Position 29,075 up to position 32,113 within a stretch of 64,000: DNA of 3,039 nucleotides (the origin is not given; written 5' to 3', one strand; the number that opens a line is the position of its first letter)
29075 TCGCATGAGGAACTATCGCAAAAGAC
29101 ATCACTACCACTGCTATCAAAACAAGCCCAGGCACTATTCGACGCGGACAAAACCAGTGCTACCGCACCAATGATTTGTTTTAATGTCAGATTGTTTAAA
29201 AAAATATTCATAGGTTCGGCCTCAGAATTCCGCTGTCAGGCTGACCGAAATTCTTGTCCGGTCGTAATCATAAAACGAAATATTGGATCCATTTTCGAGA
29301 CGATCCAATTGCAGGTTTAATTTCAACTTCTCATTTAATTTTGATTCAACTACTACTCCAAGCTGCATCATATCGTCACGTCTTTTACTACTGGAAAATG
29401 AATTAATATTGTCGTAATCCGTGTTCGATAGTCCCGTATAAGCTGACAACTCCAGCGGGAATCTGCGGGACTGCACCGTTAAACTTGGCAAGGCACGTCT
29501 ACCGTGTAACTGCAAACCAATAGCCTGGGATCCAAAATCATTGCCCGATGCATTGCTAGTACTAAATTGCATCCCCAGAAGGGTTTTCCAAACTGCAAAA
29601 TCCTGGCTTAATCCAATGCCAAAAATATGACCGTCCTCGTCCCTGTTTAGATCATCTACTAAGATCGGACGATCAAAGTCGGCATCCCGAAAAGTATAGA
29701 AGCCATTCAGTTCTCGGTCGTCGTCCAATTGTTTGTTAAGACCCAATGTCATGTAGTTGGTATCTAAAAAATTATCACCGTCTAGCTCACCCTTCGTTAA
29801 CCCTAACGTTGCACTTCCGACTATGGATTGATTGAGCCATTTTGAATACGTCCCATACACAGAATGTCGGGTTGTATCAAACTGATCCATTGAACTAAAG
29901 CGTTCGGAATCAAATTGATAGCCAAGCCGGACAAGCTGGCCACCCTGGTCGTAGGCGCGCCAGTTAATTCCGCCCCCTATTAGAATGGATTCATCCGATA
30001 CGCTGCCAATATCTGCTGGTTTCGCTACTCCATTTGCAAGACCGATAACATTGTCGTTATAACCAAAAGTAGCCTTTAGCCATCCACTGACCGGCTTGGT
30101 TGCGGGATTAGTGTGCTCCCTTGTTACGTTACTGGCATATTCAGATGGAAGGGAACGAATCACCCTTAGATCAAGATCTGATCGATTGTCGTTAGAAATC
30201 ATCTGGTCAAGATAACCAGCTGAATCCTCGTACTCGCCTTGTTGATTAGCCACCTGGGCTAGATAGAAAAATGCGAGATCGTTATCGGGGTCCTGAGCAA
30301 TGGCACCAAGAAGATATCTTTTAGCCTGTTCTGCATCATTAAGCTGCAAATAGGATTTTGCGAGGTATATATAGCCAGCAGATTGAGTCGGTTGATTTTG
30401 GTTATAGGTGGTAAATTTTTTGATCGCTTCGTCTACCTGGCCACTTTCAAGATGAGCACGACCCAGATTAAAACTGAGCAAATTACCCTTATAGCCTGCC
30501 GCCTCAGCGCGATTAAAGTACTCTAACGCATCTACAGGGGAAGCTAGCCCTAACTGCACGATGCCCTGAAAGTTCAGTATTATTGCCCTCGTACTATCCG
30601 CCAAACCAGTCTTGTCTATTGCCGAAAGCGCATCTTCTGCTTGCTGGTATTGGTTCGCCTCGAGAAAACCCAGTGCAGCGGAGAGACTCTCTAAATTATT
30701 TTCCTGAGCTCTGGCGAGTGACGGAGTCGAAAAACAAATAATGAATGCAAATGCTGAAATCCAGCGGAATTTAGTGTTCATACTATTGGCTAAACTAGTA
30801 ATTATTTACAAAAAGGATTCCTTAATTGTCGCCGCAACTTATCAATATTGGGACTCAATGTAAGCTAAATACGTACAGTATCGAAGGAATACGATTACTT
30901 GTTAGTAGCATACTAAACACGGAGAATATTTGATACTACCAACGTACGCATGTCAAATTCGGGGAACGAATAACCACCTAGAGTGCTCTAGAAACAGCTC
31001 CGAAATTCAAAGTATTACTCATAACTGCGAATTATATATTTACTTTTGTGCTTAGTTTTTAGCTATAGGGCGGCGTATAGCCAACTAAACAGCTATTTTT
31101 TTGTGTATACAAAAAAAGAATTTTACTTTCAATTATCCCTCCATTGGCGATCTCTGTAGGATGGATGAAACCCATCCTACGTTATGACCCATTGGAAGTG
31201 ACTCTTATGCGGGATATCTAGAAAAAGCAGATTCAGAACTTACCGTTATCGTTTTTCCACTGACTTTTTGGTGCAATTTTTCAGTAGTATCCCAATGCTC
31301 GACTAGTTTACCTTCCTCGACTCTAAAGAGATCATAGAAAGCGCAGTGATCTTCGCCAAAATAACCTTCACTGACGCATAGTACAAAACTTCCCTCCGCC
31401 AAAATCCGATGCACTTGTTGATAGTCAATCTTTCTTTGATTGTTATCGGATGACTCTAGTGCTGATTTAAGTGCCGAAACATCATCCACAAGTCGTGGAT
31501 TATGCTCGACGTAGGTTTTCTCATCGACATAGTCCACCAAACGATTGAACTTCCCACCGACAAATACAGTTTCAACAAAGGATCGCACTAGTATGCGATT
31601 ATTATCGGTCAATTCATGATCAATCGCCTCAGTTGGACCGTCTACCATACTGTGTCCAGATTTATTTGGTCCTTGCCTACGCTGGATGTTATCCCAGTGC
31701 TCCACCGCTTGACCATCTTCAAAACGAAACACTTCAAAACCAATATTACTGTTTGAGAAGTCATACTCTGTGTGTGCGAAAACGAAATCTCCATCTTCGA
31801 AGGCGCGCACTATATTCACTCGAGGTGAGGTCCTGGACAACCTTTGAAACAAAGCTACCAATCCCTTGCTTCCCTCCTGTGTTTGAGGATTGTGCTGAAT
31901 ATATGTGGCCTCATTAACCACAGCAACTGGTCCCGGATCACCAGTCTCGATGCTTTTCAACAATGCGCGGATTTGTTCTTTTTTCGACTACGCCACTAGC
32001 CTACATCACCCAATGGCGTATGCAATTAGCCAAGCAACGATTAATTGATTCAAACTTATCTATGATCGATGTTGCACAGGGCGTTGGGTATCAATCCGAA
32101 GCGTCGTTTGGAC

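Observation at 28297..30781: Two-gene cassette with Slam / type XI secretion-like architecture: a TPR + beta-barrel outer-membrane protein followed by a Cys/Pro-rich FN3-like cargo candidate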

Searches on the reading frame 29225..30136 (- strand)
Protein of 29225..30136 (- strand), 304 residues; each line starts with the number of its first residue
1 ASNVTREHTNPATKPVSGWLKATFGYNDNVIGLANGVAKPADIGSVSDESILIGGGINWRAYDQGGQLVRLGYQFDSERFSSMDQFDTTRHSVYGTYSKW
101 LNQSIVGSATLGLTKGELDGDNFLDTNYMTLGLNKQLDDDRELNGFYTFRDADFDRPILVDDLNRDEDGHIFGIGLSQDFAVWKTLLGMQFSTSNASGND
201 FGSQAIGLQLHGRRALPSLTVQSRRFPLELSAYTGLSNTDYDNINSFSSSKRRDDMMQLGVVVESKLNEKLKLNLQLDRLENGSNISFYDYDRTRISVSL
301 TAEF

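Call 16: search_protein_representatives(protein=window:29225-30136:-)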
Query: 304 residues. Proteins with E-value up to 0.001 (for the whole library): 119; up to 1e-10: 20; up to 1e-30: 5. The best 119 are listed.
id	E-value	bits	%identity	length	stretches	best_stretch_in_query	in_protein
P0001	1.7e-198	674.4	100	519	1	1-304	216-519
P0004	3.4e-70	253.2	41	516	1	12-303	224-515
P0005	3.2e-67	243.5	40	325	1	7-304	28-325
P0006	7.5e-62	225.9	39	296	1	17-302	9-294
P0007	3.7e-51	190.8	33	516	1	5-303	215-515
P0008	2.7e-14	69.8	28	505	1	12-304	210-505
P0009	2.8e-14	69.7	30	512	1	15-304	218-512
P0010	2.8e-14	69.7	26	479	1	17-302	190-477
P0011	4.3e-14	69.1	27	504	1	12-303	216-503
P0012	1.9e-13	67.0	28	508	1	8-301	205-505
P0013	5.1e-13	65.6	32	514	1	15-304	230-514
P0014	1.7e-12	63.9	27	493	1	16-304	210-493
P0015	2.5e-12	63.3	29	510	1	14-297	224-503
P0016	2.6e-12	63.2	30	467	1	7-304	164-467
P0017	4.9e-12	62.3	24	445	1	12-299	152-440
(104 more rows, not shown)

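Call 21: search_protein_families(library=pfam, proteins=[P0004, P0007, P0008, P0009, P0010, P0011, P0012, P0013, P0014, P0015], max_evalue=0.01)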
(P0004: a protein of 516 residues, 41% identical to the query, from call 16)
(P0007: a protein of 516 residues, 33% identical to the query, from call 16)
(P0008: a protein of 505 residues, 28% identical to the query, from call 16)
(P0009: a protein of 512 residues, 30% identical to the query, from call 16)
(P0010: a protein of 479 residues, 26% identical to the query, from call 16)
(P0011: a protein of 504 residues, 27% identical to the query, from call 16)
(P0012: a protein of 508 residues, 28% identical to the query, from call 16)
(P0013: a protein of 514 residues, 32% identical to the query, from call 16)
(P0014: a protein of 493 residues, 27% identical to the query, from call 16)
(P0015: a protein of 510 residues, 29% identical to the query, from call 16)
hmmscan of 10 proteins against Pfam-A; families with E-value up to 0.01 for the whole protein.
P0004 (516 aa): 3 families
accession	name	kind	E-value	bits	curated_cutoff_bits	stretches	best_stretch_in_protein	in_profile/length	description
PF07719.23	TPR_2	-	0.00084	19.7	27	0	131-161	1-31/34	Tetratricopeptide repeat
PF10082.15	BBP2_2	-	0.00097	18.5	23.7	1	440-514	308-376/378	Putative beta-barrel porin 2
PF04575.19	SlipAM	-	0.0069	16.4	22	0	332-510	111-282/288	Surface lipoprotein assembly modifier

P0007 (516 aa): 18 families
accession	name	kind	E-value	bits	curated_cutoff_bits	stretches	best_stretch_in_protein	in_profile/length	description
PF07719.23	TPR_2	-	9.5e-15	53.9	27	1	133-163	1-31/34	Tetratricopeptide repeat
PF13432.12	TPR_16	-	2.1e-13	50.9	32.7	2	139-190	3-54/65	Tetratricopeptide repeat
PF12895.13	ANAPC3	-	5.5e-13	49.4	27.2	1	114-191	4-80/82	Anaphase-promoting complex, cyclosome, subunit 3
PF00515.34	TPR_1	-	4.2e-11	42.6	27.8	1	133-164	1-32/34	Tetratricopeptide repeat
PF14559.12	TPR_19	-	1e-09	39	25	1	144-192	2-50/68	Tetratricopeptide repeat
PF13181.12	TPR_8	-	3.1e-09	36.7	25.7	1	134-164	2-32/34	Tetratricopeptide repeat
PF13174.12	TPR_6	-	8.4e-08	32.8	26.3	0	135-160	2-27/33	Tetratricopeptide repeat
PF13428.12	TPR_14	-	8.8e-08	32.6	23.5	0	134-175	2-43/44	Tetratricopeptide repeat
PF13424.12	TPR_12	-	3.4e-07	30.8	30.1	1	103-163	7-75/77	Tetratricopeptide repeat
PF04575.19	SlipAM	-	6.4e-06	26.3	22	1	440-516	207-288/288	Surface lipoprotein assembly modifier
PF09976.15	TPR_21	-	5.3e-05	23.5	25.5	0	125-191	69-137/193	Tetratricopeptide repeat-like domain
PF13414.12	TPR_11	-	0.00014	21.9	26.8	1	140-180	1-41/42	TPR repeat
PF03797.25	Autotransporter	-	0.00018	21.8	26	0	338-405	25-91/255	Autotransporter beta-domain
PF13431.12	TPR_17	-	0.0003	21.3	24.4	0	129-153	9-33/34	Tetratricopeptide repeat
PF23300.3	HEAT_Nup120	-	0.00045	20.5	29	0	97-132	24-59/170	Nucleoporin Nup120, HEAT repeats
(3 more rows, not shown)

P0008 (505 aa): 7 families
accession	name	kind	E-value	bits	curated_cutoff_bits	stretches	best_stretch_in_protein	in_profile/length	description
PF13432.12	TPR_16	-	1.5e-11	45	32.7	4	103-161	4-62/65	Tetratricopeptide repeat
PF13428.12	TPR_14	-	3.7e-08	33.7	23.5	1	96-136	1-41/44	Tetratricopeptide repeat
PF07719.23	TPR_2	-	6.1e-07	29.5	27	0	134-162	5-33/34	Tetratricopeptide repeat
PF14559.12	TPR_19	-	3.1e-05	24.6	25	1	76-127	5-56/68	Tetratricopeptide repeat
PF13505.12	OMP_b-brl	-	3.8e-05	24.4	28.7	1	382-505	59-175/175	Outer membrane protein beta-barrel domain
PF07721.20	TPR_4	-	0.00029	21.6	27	0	96-120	1-25/26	Tetratricopeptide repeat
PF13424.12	TPR_12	-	0.00084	19.9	30.1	1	113-160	27-75/77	Tetratricopeptide repeat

P0009 (512 aa): 20 families
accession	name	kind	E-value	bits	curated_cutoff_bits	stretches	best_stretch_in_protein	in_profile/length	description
PF13432.12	TPR_16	-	8e-19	68.2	32.7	3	106-164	2-60/65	Tetratricopeptide repeat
PF14559.12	TPR_19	-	1.9e-16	60.6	25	2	111-165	1-55/68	Tetratricopeptide repeat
PF07719.23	TPR_2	-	2.7e-13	49.3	27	1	135-165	1-31/34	Tetratricopeptide repeat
PF13428.12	TPR_14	-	2.5e-11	43.5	23.5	2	106-144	6-44/44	Tetratricopeptide repeat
PF23914.1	TPR_CcmH_CycH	-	6.2e-09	36.3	42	1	129-198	44-115/158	Cytochrome c-type biogenesis protein H TPR domain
PF13431.12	TPR_17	-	6.9e-09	35.7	24.4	1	55-87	1-33/34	Tetratricopeptide repeat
PF13181.12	TPR_8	-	9e-09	35.3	25.7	1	135-165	1-31/34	Tetratricopeptide repeat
PF13174.12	TPR_6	-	3.4e-08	34.1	26.3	0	172-203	2-33/33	Tetratricopeptide repeat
PF12895.13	ANAPC3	-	4.9e-08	33.6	27.2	1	113-160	35-81/82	Anaphase-promoting complex, cyclosome, subunit 3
PF00515.34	TPR_1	-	7e-08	32.4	27.8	1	135-165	1-31/34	Tetratricopeptide repeat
PF13424.12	TPR_12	-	5.3e-07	30.2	30.1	1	113-164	22-74/77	Tetratricopeptide repeat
PF25063.1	ARM_TT21_C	-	6.3e-07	29.9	35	1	112-177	106-171/209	Tetratricopeptide repeat protein 21 C-terminal ARM domain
PF13176.12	TPR_7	-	1.8e-05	24.9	27.9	1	137-166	1-30/36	Tetratricopeptide repeat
PF03704.23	BTAD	-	2.3e-05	25.2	22.1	0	43-108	72-135/146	Bacterial transcriptional activator domain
PF13371.12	TPR_9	-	2.4e-05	24.7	35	1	79-136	7-64/73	Tetratricopeptide repeat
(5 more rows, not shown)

P0010 (479 aa): 18 families
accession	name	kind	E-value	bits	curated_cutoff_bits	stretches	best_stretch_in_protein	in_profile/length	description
PF13432.12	TPR_16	-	7.4e-10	39.5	32.7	1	111-166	6-61/65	Tetratricopeptide repeat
PF07719.23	TPR_2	-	4.9e-09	36.1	27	1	136-166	1-31/34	Tetratricopeptide repeat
PF14559.12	TPR_19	-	5e-09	36.8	25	1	117-164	6-53/68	Tetratricopeptide repeat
PF11059.14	DUF2860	-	2.8e-07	30.5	22.9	1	318-475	138-291/294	Protein of unknown function (DUF2860)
PF13424.12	TPR_12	-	2.7e-06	27.9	30.1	1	136-174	3-41/77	Tetratricopeptide repeat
PF13428.12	TPR_14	-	2.9e-06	27.8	23.5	0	105-145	4-44/44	Tetratricopeptide repeat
PF13181.12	TPR_8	-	2.9e-06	27.4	25.7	1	136-167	1-32/34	Tetratricopeptide repeat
PF00515.34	TPR_1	-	3.3e-06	27.1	27.8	1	142-167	7-32/34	Tetratricopeptide repeat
PF13174.12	TPR_6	-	7.2e-05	23.6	26.3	0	107-135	5-33/33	Tetratricopeptide repeat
PF12895.13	ANAPC3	-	0.0003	21.5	27.2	0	110-162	16-49/82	Anaphase-promoting complex, cyclosome, subunit 3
PF25063.1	ARM_TT21_C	-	0.00046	20.5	35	1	41-139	102-201/209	Tetratricopeptide repeat protein 21 C-terminal ARM domain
PF04575.19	SlipAM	-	0.00053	20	22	1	251-473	70-282/288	Surface lipoprotein assembly modifier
PF13176.12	TPR_7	-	0.00056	20.2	27.9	0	141-163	4-26/36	Tetratricopeptide repeat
PF13431.12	TPR_17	-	0.0009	19.8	24.4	0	126-156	3-33/34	Tetratricopeptide repeat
PF25062.1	ARM_TT21_N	-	0.0016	18.7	40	0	80-132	7-57/222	Tetratricopeptide repeat protein 21 N-terminal ARM repeat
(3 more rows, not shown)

P0011 (504 aa): 8 families
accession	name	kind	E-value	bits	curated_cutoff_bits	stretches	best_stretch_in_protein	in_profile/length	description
PF04575.19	SlipAM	-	1.5e-06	28.5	22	1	378-499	160-283/288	Surface lipoprotein assembly modifier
PF13432.12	TPR_16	-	0.00013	22.7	32.7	1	139-193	3-57/65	Tetratricopeptide repeat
PF13830.11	DUF4192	-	0.00026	21.5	27.8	1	164-213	268-317/321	Domain of unknown function (DUF4192)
PF10082.15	BBP2_2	-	0.00026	20.4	23.7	1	446-502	320-376/378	Putative beta-barrel porin 2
PF07719.23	TPR_2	-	0.00044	20.6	27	0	138-157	6-25/34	Tetratricopeptide repeat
PF13424.12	TPR_12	-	0.002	18.7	30.1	0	115-157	26-69/77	Tetratricopeptide repeat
PF07721.20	TPR_4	-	0.0065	17.4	27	0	135-157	3-25/26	Tetratricopeptide repeat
PF13174.12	TPR_6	-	0.0076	17.3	26.3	0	169-200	2-33/33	Tetratricopeptide repeat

P0012 (508 aa): 13 families
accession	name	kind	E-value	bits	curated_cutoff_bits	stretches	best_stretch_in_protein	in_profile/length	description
PF13432.12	TPR_16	-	2.6e-15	57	32.7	2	23-74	2-53/65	Tetratricopeptide repeat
PF07719.23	TPR_2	-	5.8e-11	42.1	27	0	23-51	6-34/34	Tetratricopeptide repeat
PF14559.12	TPR_19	-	6.8e-11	42.8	25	2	28-76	1-49/68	Tetratricopeptide repeat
PF13428.12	TPR_14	-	1e-07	32.3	23.5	0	156-193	2-39/44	Tetratricopeptide repeat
PF13371.12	TPR_9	-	2.9e-06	27.6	35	0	87-122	30-65/73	Tetratricopeptide repeat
PF13431.12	TPR_17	-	1.3e-05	25.5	24.4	0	41-72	2-33/34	Tetratricopeptide repeat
PF13424.12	TPR_12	-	1.8e-05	25.2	30.1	0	109-147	30-72/77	Tetratricopeptide repeat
PF12895.13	ANAPC3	-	4e-05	24.2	27.2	0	16-78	21-82/82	Anaphase-promoting complex, cyclosome, subunit 3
PF13174.12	TPR_6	-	5.9e-05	23.9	26.3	0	157-188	2-33/33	Tetratricopeptide repeat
PF21545.3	T7SS_EccA1_N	-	8.2e-05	22.4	27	0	139-201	187-251/272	T7SS, ESX-1 secretion system protein EccA1, N-terminal domain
PF11059.14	DUF2860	-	0.00028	20.6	22.9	1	340-507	134-294/294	Protein of unknown function (DUF2860)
PF13181.12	TPR_8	-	0.00033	21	25.7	0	54-78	3-27/34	Tetratricopeptide repeat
PF10082.15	BBP2_2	-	0.00087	18.7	23.7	0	454-507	324-377/378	Putative beta-barrel porin 2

P0013 (514 aa): 11 families
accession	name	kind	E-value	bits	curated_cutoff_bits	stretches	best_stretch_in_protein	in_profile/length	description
PF13432.12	TPR_16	-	1.6e-10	41.6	32.7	2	118-173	8-63/65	Tetratricopeptide repeat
PF13428.12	TPR_14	-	8.4e-06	26.4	23.5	0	154-184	14-43/44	Tetratricopeptide repeat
PF04575.19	SlipAM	-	8.8e-06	25.9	22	1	334-510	110-284/288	Surface lipoprotein assembly modifier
PF07719.23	TPR_2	-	5.2e-05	23.5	27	0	141-173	1-33/34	Tetratricopeptide repeat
PF13371.12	TPR_9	-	8.5e-05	22.9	35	0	50-96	6-52/73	Tetratricopeptide repeat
PF23914.1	TPR_CcmH_CycH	-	0.0001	22.6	42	0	135-177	44-86/158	Cytochrome c-type biogenesis protein H TPR domain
PF14559.12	TPR_19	-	0.00094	19.9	25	1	123-173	7-57/68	Tetratricopeptide repeat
PF13181.12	TPR_8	-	0.0015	19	25.7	0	153-173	13-33/34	Tetratricopeptide repeat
PF00515.34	TPR_1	-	0.0015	18.7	27.8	0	151-173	11-33/34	Tetratricopeptide repeat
PF10082.15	BBP2_2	-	0.0021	17.4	23.7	0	348-430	300-376/378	Putative beta-barrel porin 2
PF13174.12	TPR_6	-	0.0099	16.9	26.3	0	42-71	3-32/33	Tetratricopeptide repeat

P0014 (493 aa): 10 families
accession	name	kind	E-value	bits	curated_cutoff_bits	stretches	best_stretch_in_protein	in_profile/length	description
PF07719.23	TPR_2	-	9.8e-06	25.8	27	0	120-150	1-31/34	Tetratricopeptide repeat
PF13432.12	TPR_16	-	1.1e-05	26.2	32.7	1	74-112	19-57/65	Tetratricopeptide repeat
PF14559.12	TPR_19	-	1.5e-05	25.7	25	0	75-114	14-53/68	Tetratricopeptide repeat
PF12895.13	ANAPC3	-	2.7e-05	24.8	27.2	1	76-141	13-77/82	Anaphase-promoting complex, cyclosome, subunit 3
PF00515.34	TPR_1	-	0.00054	20.1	27.8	0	92-111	7-26/34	Tetratricopeptide repeat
PF13428.12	TPR_14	-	0.0022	19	23.5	0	159-196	5-42/44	Tetratricopeptide repeat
PF13431.12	TPR_17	-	0.0022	18.5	24.4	0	85-107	12-34/34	Tetratricopeptide repeat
PF13181.12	TPR_8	-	0.0049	17.4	25.7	0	120-149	1-30/34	Tetratricopeptide repeat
PF09976.15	TPR_21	-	0.006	16.8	25.5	0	156-187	77-108/193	Tetratricopeptide repeat-like domain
PF13174.12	TPR_6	-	0.0064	17.5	26.3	0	159-188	6-33/33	Tetratricopeptide repeat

P0015 (510 aa): 15 families
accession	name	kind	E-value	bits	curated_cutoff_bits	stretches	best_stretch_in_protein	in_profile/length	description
PF13432.12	TPR_16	-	3e-16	60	32.7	2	33-73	6-46/65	Tetratricopeptide repeat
PF14559.12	TPR_19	-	1.4e-13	51.4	25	2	34-62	1-29/68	Tetratricopeptide repeat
PF13428.12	TPR_14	-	1.4e-12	47.3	23.5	1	31-64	8-41/44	Tetratricopeptide repeat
PF07719.23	TPR_2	-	1.4e-11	44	27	1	25-57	2-34/34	Tetratricopeptide repeat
PF13174.12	TPR_6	-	1.3e-07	32.2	26.3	0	180-202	11-33/33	Tetratricopeptide repeat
PF00515.34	TPR_1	-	3.6e-07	30.2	27.8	1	25-57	2-34/34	Tetratricopeptide repeat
PF21545.3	T7SS_EccA1_N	-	6.6e-06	26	27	1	82-218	115-254/272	T7SS, ESX-1 secretion system protein EccA1, N-terminal domain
PF13176.12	TPR_7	-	1.3e-05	25.3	27.9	0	139-159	4-24/36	Tetratricopeptide repeat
PF04575.19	SlipAM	-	1.6e-05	25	22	1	303-467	85-243/288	Surface lipoprotein assembly modifier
PF13414.12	TPR_11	-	2e-05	24.6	26.8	1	33-68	3-38/42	TPR repeat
PF13424.12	TPR_12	-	7.9e-05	23.2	30.1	0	129-158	40-69/77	Tetratricopeptide repeat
PF10677.15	DUF2490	-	7.9e-05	22.9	29.8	1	310-431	11-125/186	Protein of unknown function (DUF2490)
PF13181.12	TPR_8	-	0.0014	19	25.7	0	25-57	2-34/34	Tetratricopeptide repeat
PF13374.12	TPR_10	-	0.0025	18.2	27.5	0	140-162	8-30/42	Tetratricopeptide repeat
PF07721.20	TPR_4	-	0.0052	17.7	27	0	139-157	6-24/26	Tetratricopeptide repeat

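Call 37: find_encoding_contigs(protein=P0007, flank=4000, max_places=3)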
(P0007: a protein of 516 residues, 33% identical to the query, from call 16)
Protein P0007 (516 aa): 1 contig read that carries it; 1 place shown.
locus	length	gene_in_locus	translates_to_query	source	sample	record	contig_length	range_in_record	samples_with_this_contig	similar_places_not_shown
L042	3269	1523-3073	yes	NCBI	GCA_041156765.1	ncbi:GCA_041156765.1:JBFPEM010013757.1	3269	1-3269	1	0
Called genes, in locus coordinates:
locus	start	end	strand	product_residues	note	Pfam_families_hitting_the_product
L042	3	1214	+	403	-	?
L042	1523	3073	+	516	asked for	PF13428:TPR_14 (faint), PF00515:TPR_1 (faint), PF07719:TPR_2 (faint), PF13174:TPR_6 (faint), PF13181:TPR_8 (faint), PF12895:ANAPC3, PF13432:TPR_16 (weak), PF04575:SlipAM (weak), +2 more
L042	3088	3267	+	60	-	?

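Call 38: find_encoding_contigs(protein=P0004, flank=4000, max_places=3)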
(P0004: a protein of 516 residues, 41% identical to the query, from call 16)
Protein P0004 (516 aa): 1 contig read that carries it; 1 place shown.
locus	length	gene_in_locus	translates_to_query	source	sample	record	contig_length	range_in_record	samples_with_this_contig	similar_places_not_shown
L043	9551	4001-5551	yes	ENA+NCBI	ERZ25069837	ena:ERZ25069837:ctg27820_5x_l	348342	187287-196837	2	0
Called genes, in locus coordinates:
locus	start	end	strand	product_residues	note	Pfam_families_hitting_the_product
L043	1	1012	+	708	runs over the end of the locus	PF00317:Ribonuc_red_lgN, PF02867:Ribonuc_red_lgC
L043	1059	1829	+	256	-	PF12637:TSCPD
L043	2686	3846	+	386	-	PF13933:HRXXH (faint), PF14521:Aspzincin_M35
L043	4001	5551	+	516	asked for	-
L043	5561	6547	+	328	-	-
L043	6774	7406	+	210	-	PF09997:DUF2238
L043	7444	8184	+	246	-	PF00117:GATase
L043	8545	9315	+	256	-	-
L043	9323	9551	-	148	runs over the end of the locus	-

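Call 75: search_protein_families(library=pfam, proteins=[L042:3-1214:+], max_evalue=0.001)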
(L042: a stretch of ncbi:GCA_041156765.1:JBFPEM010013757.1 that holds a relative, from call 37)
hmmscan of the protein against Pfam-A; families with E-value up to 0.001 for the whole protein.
L042:3-1214:+ (403 aa): 2 families
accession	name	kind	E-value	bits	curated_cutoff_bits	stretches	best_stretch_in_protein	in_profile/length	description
PF25564.1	DUF7933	-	7.3e-75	249.2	26.5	2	32-153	1-123/123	Domain of unknown function (DUF7933)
PF18884.5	TSP3_bac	-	0.00011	22.4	25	1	344-365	1-22/22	Bacterial TSP3 repeat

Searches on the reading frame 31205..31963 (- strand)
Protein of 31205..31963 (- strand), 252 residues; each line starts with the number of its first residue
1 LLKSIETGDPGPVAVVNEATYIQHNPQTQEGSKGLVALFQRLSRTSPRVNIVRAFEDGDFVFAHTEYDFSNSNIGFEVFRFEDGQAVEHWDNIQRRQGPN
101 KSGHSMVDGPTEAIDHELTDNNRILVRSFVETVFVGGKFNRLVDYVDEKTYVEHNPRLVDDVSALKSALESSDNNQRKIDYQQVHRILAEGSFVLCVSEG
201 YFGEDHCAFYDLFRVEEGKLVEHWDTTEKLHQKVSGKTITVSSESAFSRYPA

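Call 75: search_protein_families(library=pfam, proteins=[window:31205-31963:-], max_evalue=0.001)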
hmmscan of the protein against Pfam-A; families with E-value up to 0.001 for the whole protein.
window:31205-31963:- (252 aa): 2 families
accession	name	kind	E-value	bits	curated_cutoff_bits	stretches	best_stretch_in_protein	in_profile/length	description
PF12680.13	SnoaL_2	-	8e-12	46.1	27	1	19-89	22-102/102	SnoaL-like domain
PF07366.18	SnoaL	-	9.6e-09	35.6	28.4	0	6-94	12-118/126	SnoaL-like polyketide cyclase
